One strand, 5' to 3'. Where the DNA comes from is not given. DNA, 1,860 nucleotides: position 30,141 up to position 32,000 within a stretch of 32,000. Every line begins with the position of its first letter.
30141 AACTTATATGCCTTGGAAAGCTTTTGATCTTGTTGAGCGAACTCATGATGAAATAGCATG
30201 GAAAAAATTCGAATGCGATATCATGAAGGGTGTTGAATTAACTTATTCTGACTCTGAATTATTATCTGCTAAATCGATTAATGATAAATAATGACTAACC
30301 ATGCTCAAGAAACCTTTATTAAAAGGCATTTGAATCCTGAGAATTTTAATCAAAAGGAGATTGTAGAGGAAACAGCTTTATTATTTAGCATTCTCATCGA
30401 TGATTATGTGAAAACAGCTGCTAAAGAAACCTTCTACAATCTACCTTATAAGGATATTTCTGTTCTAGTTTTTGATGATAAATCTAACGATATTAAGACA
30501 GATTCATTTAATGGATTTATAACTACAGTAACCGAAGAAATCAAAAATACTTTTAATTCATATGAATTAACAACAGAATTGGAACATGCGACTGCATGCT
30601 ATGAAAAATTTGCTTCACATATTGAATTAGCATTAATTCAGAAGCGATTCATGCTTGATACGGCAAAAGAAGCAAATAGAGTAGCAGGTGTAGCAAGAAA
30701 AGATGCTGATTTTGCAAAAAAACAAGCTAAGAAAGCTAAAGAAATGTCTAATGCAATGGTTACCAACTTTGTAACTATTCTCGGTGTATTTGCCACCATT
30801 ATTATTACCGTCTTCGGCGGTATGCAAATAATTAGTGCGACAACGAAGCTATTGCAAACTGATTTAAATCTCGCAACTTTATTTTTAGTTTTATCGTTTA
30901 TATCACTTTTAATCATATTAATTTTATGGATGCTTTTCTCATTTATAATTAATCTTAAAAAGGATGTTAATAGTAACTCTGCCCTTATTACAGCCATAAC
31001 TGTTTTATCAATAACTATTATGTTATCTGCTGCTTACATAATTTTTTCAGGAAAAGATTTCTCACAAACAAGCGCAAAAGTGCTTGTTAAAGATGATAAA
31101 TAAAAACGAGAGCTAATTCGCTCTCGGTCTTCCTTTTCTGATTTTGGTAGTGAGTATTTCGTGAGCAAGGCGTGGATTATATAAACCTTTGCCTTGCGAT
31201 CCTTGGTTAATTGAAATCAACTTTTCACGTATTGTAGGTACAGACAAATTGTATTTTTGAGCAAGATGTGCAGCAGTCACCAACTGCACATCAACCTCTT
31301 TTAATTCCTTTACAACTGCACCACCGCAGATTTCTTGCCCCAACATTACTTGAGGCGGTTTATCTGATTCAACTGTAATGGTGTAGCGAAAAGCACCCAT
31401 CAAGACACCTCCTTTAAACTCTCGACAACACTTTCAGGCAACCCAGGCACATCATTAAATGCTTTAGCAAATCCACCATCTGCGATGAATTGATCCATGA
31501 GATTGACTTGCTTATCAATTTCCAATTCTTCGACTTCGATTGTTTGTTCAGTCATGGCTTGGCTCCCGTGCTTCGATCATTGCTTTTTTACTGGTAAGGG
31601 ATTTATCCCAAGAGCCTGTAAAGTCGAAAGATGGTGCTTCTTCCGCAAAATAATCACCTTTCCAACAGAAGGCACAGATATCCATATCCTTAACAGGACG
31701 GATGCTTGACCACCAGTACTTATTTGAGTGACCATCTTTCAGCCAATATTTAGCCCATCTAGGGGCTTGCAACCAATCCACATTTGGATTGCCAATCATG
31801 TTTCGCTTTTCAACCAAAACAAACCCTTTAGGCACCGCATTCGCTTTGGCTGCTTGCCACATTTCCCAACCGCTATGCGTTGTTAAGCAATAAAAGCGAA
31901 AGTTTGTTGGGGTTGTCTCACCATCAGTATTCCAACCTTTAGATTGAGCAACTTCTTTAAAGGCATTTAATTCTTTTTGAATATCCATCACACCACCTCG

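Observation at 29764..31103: Integrase-adjacent two-gene module: Panacea/DUF4065 protein coupled to an unrecognisable coiled-coil + 3-TM protein (candidate toxin-antitoxin / abortive-infection system)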

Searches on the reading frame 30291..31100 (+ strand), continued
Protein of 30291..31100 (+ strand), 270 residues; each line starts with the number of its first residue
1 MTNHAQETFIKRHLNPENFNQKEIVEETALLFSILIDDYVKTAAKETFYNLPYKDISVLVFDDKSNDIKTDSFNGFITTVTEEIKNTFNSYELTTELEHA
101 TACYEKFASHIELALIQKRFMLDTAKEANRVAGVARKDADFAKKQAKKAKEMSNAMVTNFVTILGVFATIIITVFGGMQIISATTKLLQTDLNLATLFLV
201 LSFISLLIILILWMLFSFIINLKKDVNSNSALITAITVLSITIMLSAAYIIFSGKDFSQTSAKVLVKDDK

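Call 54: find_homologous_proteins(query=L015:3671-4573:+, max_evalue=0.001)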
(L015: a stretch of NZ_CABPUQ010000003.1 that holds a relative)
Query L015:3671-4573:+ (301 aa): 295 proteins with E <= 0.001 among 1440 candidates; the best 120 are listed.
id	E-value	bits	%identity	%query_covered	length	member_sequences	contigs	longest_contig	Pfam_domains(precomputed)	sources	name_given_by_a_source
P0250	4.2e-178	609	92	100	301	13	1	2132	-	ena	-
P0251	3.8e-164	563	86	100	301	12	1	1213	-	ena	-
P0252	8.7e-159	546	84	100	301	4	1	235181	-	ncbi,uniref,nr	ncbi:coiled-coil domain-containing protein [Campylobacter concisus]|uniref:coiled-coil domain-contai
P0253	4.0e-149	514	80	100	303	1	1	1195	PF20990.3,PF12811.13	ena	-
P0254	1.8e-72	262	51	95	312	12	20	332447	-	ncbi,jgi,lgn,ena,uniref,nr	ncbi:hypothetical protein [Campylobacter concisus]|uniref:hypothetical protein n=1 Tax=Campylobacter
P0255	6.8e-67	244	50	99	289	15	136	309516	-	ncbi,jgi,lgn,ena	jgi:hypothetical protein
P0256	9.0e-62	227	51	85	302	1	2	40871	-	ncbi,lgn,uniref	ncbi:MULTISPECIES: hypothetical protein [unclassified Campylobacter]|uniref:hypothetical protein n=1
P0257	3.6e-61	225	47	88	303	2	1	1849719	-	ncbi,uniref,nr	ncbi:hypothetical protein [Campylobacter sp. RM16192]|uniref:hypothetical protein n=1 Tax=Campylobac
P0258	9.2e-61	224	48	86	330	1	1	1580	-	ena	-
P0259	8.5e-60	221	47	86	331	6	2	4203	-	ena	-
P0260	1.7e-57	213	49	86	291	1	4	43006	-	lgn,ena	-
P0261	3.5e-56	209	42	86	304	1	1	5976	-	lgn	-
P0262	1.9e-55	207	44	88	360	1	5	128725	-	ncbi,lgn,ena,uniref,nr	ncbi:hypothetical protein [Campylobacter concisus]|uniref:hypothetical protein n=1 Tax=Campylobacter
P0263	1.4e-44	171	44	79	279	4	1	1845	-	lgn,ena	-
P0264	2.4e-40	157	38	86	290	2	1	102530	-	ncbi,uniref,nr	ncbi:hypothetical protein [Campylobacter sp. 7477a]|uniref:hypothetical protein n=1 Tax=Campylobacte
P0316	1.0e-22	99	31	82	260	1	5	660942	-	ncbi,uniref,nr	ncbi:hypothetical protein UBN68_04740 [Helicobacter pylori]|uniref:hypothetical protein n=1 Tax=Heli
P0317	1.2e-22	99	31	82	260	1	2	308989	-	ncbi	-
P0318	2.4e-22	98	34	76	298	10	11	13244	-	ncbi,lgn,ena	-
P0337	8.0e-21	93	29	84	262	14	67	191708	-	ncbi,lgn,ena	-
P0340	1.1e-20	92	29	66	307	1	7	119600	-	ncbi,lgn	-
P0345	2.3e-20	91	25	86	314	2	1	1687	-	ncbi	-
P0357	1.8e-19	88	38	61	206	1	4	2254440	-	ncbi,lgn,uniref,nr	ncbi:Uncharacterised protein [Helicobacter muridarum]|uniref:Uncharacterized protein n=1 Tax=Helicob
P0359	2.9e-19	88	30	81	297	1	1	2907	-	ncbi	-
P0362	5.9e-19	87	30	83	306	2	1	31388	-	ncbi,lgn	-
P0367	7.5e-19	86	29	73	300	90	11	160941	-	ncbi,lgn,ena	-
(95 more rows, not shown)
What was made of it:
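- Tried and rejected: I searched from the Campylobacter concisus member (call 54).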

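Call 55: list_cluster_members(proteins=[P0316, P0317, P0318, P0337, P0340, P0345, P0359, P0362, P0367, P0357])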
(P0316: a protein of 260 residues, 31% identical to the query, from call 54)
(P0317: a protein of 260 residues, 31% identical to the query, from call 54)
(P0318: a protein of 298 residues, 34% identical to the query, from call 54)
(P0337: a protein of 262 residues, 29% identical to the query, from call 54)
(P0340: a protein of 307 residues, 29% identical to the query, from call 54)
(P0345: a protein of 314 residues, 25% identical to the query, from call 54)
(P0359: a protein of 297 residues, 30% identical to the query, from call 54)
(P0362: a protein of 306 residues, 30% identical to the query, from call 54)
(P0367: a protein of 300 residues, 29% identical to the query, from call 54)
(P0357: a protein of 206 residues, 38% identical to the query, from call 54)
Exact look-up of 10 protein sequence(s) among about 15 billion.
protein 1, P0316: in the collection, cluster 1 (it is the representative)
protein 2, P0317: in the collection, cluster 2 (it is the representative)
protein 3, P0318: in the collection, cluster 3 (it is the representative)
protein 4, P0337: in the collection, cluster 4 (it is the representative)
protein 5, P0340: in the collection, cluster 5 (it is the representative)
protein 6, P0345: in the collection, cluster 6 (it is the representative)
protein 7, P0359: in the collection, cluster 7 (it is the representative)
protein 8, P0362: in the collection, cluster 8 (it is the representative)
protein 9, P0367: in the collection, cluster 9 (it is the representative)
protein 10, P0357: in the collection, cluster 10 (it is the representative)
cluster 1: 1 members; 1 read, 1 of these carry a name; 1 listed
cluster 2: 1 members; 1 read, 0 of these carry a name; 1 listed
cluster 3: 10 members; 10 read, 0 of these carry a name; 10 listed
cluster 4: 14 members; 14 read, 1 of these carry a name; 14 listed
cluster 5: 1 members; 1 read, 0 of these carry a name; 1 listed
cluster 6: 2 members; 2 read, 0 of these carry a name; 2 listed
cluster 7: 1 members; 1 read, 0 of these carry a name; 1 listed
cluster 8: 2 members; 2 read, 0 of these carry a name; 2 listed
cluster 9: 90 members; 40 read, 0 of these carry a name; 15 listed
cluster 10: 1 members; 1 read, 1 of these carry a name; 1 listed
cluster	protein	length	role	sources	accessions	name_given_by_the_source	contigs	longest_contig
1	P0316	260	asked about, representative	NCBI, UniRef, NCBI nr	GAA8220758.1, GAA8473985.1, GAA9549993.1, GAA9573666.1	hypothetical protein UBN68_04740 [Helicobacter pylori] | hypothetical protein n=1 Tax=Helicobacter pylori TaxID=210 RepID=UPI001127603F | hypothetical protein [Helicobacter pylori]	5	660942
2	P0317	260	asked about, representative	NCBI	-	-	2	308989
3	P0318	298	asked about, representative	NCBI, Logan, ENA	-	-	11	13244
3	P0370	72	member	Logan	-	-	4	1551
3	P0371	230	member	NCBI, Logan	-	-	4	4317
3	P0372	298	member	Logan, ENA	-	-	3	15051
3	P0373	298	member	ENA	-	-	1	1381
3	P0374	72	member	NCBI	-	-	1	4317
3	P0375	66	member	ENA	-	-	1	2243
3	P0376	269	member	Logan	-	-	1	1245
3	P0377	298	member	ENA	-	-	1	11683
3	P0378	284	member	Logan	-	-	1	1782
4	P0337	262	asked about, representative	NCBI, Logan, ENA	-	-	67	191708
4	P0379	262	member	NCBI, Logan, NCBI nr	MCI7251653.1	MAG: hypothetical protein MR556_00665 [Succinatimonas sp.] | hypothetical protein [Succinatimonas sp.]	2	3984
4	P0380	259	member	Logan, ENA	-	-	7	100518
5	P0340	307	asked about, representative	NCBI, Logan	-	-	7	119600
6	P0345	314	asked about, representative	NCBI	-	-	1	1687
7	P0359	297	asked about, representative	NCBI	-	-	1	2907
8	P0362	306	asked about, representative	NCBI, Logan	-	-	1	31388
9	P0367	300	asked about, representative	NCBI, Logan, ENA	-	-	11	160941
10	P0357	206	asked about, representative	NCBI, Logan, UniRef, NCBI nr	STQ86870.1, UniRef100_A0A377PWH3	Uncharacterised protein [Helicobacter muridarum] | Uncharacterized protein n=1 Tax=Helicobacter muridarum TaxID=216 RepID=A0A377PWH3_9HELI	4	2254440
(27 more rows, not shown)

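Call 65: fold_search(model_id=the predicted structure, library=viral)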
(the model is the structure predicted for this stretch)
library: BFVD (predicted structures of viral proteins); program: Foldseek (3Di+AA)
matches with E <= 10: 165; with E <= 0.001: 0
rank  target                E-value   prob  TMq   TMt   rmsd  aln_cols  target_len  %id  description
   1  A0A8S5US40            9.3e-03  1.00  0.35  0.33  11.0       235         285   16  Uncharacterized protein [Siphoviridae sp. ctAvy12]
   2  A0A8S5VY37            6.6e-02  0.77  0.28  0.14  17.8       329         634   10  (no name in the UniProt tables at hand)
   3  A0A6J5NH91            3.6e-01  0.80  0.39  0.17  23.2       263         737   12  Uncharacterized protein [uncultured Caudovirales phage]
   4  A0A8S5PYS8            3.7e-01  0.41  0.25  0.09  30.8       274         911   14  Tail fiber protein [Podoviridae sp. ctIlO27]
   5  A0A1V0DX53            6.9e-01  0.16  0.12  0.20  14.6       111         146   12  DUF3310 domain-containing protein [Synechococcus virus S-ESS1]
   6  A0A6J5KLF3            7.3e-01  0.11  0.19  0.07  27.6       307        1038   12  Uncharacterized protein [uncultured Caudovirales phage]
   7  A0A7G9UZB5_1          8.5e-01  0.10  0.18  0.06  26.2       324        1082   10  Tape measure protein [Gordonia Phage Sephiroth]
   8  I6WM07                9.0e-01  0.08  0.15  0.09  34.9       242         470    9  HC-Pro protein (Fragment) [Sugarcane streak mosaic virus]
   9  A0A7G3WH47            9.4e-01  0.13  0.19  0.14  28.2       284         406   11  Uncharacterized protein [Arthronema virus TR020]
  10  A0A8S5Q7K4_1          9.9e-01  0.30  0.26  0.07  17.9       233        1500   10  Large polyvalent protein-associated domain-containing protein [Podoviridae sp. ctJaJ36]
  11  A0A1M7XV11            1.1e+00  0.28  0.17  0.29  14.9       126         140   15  Uncharacterized protein [Cedratvirus A11]
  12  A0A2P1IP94            1.2e+00  0.51  0.25  0.18   9.1       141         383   14  Polyprotein (Fragment) [Sicinivirus sp.]
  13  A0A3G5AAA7            1.3e+00  0.13  0.17  0.15  23.0       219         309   10  Uncharacterized protein [Hyperionvirus sp.]
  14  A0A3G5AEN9            1.6e+00  0.13  0.16  0.27  19.2       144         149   12  Uncharacterized protein [Satyrvirus sp.]
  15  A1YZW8                1.7e+00  0.13  0.26  0.11  49.2       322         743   12  Eukaryotic chromosome segregation ATPase-like protein [Burkholderia phage BcepF1]
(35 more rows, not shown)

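Call 68: search_dna_similar(query=L015:3671-4573:+, collection=phages, mode=protein, max_rows=25, max_evalue=0.001, rows=spread)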
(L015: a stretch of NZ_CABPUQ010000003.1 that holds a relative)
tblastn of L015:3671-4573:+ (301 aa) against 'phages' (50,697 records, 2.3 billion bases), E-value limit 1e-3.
Records with a match: 3; places in all: 3; records where one place covers at least 80% of the query: 0.
Best place of each record, by identity: <60% 3.
By first word of the organism name: Bacteriophage 2; Streptococcus 1.
By host as written in the record: Helicobacter rodentium ATCC 700285 genome 1; - 1; Streptococcus equi CECT_5772 1.
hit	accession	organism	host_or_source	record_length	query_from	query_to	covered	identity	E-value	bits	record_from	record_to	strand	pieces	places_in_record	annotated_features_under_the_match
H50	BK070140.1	Bacteriophage sp.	Helicobacter rodentium ATCC 700285 ...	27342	18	250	77%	32.9%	9e-25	109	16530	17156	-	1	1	hypothetical protein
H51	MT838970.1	Bacteriophage sp.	human fecal samples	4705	4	243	80%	25.1%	3e-8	61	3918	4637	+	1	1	record has no annotation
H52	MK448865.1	Streptococcus phage Javan182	Streptococcus equi CECT_5772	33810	133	254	41%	23.8%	3e-5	51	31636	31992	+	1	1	hypothetical protein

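Call 69: get_annotated_region(hit=H50, flank=2000)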
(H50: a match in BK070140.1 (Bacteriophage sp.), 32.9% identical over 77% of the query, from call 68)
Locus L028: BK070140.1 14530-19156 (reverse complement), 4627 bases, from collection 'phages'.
description: TPA_asm: Bacteriophage sp. isolate Hrodentium700285 prophage genomic sequence.
organism: Bacteriophage sp. (NCBI taxid 38018)
taxonomy: Viruses
host: Helicobacter rodentium ATCC 700285 genome; source: -; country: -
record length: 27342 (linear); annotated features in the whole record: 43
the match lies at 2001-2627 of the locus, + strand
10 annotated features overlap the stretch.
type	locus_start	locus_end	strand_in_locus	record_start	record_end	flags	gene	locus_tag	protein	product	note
CDS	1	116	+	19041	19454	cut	-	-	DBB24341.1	hypothetical protein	-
CDS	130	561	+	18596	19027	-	-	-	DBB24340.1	hypothetical protein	-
CDS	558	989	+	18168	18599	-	-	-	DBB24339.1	hypothetical protein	-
CDS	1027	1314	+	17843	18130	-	-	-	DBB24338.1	hypothetical protein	-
CDS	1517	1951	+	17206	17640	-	-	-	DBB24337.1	hypothetical protein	-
CDS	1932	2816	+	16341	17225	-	-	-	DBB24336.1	hypothetical protein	-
CDS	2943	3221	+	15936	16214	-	-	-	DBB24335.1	hypothetical protein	-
CDS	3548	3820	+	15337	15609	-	-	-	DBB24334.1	hypothetical protein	-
CDS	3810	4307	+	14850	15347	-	-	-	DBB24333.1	hypothetical protein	-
CDS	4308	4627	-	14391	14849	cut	-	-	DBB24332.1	Phage virion morphogenesis protein Mup31, G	-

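Call 76: find_encoding_contigs(protein=P0001, flank=10000, max_places=2)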
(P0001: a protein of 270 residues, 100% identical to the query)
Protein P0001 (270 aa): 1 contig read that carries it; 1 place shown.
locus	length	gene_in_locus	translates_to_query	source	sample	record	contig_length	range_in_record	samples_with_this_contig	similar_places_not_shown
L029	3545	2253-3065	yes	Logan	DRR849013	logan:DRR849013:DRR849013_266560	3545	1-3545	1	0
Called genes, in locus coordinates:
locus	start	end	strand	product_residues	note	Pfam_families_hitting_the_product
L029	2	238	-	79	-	?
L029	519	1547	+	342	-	PF24624:Int_N, PF00589:Phage_integrase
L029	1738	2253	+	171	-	PF13274:SocA_Panacea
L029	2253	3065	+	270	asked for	-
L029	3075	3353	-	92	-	-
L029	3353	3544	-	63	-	?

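Call 77: find_encoding_contigs(protein=P0012, flank=6000, max_places=2)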
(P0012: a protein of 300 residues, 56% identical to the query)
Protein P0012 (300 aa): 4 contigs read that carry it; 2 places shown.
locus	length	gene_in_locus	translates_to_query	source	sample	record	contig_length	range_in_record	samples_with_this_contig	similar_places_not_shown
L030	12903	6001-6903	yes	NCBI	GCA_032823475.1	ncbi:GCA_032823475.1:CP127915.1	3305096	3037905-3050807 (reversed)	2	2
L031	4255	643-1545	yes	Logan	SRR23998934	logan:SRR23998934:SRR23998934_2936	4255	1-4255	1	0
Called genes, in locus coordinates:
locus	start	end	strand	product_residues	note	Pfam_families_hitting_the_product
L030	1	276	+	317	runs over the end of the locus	PF20036:Gp13-like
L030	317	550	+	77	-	-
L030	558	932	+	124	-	-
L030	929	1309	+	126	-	-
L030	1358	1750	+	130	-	-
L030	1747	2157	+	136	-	-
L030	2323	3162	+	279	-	PF04383:KilA-N, PF10546:P63C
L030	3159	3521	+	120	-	-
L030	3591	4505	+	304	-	PF18906:Phage_tube_2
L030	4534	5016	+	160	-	PF27119:Phage_YdaY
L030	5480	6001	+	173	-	PF13274:SocA_Panacea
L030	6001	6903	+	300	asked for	-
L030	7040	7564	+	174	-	PF14730:DUF4468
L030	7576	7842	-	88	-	PF03869:Arc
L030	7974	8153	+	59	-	-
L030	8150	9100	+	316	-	PF04383:KilA-N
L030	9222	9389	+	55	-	-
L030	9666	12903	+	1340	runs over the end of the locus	PF20155:TMP_3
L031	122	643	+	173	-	PF13274:SocA_Panacea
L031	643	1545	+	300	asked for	-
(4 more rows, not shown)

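Call 78: find_encoding_contigs(protein=P0027, flank=6000, max_places=2)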
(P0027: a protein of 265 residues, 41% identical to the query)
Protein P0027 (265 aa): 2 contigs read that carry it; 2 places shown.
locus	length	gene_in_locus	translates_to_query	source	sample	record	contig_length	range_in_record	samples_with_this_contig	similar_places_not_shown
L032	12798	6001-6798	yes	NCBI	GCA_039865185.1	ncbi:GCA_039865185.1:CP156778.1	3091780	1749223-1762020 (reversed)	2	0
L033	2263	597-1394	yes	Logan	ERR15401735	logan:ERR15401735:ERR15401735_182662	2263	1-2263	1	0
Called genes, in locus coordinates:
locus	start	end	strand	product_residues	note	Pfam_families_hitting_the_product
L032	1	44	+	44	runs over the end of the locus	-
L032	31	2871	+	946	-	-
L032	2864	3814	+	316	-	PF13385:Laminin_G_3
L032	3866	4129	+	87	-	-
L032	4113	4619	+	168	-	PF00959:Phage_lysozyme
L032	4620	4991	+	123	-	-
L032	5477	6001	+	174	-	PF13274:SocA_Panacea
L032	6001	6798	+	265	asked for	-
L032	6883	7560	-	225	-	-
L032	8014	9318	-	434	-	PF13006:Nterm_IS4, PF01609:DDE_Tnp_1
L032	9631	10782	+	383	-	PF14294:DUF4372, PF01609:DDE_Tnp_1, PF13701:DDE_Tnp_1_4 (weak)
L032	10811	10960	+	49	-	-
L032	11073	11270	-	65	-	-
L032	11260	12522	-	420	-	PF13742:tRNA_anti_2, PF02601:Exonuc_VII_L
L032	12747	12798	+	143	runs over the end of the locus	PF03891:DUF333, PF11720:Inhibitor_I78, PF00280:potato_inhibit (faint)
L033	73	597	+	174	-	PF13274:SocA_Panacea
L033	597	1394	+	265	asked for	-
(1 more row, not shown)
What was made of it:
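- PF13274 is called upstream in all Acinetobacter contigs examined (calls 76-78).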

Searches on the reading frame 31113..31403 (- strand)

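Call 3: search_protein_families(library=pfam, proteins=[window:31113-31403:-], max_evalue=1)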
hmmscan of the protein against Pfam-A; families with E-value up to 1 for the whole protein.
window:31113-31403:- (96 aa): 2 families
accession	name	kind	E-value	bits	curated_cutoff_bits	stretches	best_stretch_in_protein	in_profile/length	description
PF13750.12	Big_3_3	-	0.016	15.3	27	1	7-48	37-79/157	Bacterial Ig-like domain (group 3)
PF08279.18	HTH_11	-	0.044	14.1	25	1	30-61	5-35/55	HTH domain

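Call 5: search_protein_families(library=phrogs, proteins=[window:31113-31403:-], max_evalue=0.1)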
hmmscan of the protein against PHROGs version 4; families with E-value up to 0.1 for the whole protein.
window:31113-31403:- (96 aa): 2 families
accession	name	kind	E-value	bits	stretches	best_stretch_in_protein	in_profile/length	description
phrog_17994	-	unknown function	1e-17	64.8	1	6-96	3-98/98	-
phrog_27751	-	DNA, RNA and nucleotide metabolism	0.0081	17.2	1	46-63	12-29/40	DNA binding protein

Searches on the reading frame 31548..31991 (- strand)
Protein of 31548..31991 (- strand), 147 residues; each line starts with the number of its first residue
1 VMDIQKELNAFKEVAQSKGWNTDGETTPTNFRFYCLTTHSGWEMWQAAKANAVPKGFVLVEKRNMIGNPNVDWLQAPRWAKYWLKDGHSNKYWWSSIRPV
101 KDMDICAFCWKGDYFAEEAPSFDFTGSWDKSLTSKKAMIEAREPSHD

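Call 3: search_protein_families(library=pfam, proteins=[window:31548-31991:-], max_evalue=1)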
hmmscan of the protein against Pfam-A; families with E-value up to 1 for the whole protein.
window:31548-31991:- (147 aa): 0 families

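Call 5: search_protein_families(library=phrogs, proteins=[window:31548-31991:-], max_evalue=0.1)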
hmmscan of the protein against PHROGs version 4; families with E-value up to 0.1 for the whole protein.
window:31548-31991:- (147 aa): 3 families
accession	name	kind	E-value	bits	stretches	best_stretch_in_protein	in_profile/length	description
phrog_7138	-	unknown function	5.9e-06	27.6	1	1-143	1-131/140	-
phrog_4446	-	unknown function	0.00047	20.9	1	34-61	62-89/204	-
phrog_34020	-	unknown function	0.057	14.2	0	123-140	12-29/38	-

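Call 75: search_dna_similar(query=window:31548-31988:-, collection=phages, mode=protein, max_rows=8, max_evalue=0.001)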
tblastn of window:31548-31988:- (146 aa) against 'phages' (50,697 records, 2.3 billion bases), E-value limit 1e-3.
Records with a match: 1; places in all: 1; records where one place covers at least 80% of the query: 0.
Best place of each record, by identity: <60% 1.
By first word of the organism name: Acinetobacter 1.
By host as written in the record: Acinetobacter baumannii 1.
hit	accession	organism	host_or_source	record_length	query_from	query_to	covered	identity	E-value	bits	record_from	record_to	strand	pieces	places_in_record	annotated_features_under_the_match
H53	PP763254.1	Acinetobacter phage Ab9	Acinetobacter baumannii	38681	1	60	41%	42.6%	8e-4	44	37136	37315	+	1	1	hypothetical protein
